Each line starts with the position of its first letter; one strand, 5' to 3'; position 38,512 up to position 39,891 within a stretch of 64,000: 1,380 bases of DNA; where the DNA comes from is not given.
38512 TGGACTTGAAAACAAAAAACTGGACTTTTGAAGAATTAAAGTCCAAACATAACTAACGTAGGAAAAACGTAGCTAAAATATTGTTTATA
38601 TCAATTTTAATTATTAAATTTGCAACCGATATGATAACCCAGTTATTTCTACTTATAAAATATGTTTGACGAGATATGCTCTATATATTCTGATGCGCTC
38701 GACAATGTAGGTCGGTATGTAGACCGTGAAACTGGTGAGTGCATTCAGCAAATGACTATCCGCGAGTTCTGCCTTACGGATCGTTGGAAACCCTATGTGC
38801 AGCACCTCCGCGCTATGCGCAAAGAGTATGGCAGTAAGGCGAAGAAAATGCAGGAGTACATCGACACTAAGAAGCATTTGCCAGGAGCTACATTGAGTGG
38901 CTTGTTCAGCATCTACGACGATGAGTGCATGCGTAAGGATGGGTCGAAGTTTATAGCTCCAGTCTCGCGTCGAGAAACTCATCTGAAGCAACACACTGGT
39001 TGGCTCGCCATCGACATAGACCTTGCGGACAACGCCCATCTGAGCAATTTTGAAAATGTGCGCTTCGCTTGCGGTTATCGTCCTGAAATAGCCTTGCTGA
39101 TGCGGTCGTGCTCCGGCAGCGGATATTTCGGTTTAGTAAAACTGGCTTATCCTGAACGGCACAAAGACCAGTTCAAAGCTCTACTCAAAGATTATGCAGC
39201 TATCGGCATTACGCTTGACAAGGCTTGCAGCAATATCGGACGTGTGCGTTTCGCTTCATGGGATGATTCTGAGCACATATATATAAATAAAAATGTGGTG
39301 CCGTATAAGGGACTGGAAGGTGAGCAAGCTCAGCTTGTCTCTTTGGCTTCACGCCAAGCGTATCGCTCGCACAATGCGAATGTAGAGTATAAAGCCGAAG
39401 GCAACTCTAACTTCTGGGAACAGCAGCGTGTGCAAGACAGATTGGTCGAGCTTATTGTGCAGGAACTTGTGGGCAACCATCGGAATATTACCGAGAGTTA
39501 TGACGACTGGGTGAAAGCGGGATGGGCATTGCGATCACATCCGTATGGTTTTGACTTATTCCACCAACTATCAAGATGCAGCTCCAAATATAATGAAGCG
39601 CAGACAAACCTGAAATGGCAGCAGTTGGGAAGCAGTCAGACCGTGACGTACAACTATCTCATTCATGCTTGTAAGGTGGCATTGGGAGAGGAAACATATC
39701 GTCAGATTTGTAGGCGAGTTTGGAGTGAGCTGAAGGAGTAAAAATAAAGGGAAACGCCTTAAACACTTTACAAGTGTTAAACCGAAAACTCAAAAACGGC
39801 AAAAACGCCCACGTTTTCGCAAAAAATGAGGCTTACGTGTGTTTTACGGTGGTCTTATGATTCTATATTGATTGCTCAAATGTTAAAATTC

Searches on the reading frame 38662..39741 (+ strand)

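Call 20: search_protein_families(library=pfam, proteins=[window:38662-39741:+], max_evalue=0.01)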
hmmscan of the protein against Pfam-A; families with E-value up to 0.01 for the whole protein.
window:38662-39741:+ (359 aa): 2 families
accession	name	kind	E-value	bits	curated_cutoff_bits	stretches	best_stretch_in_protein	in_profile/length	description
PF08707.16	PriCT_2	-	4.1e-10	40.3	22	1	275-336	11-76/77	Primase C terminal 2 (PriCT-2)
PF08800.15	BT4734-like_N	-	3.8e-05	24.3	22.4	1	102-202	18-130/134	BT4734-like, N-terminal domain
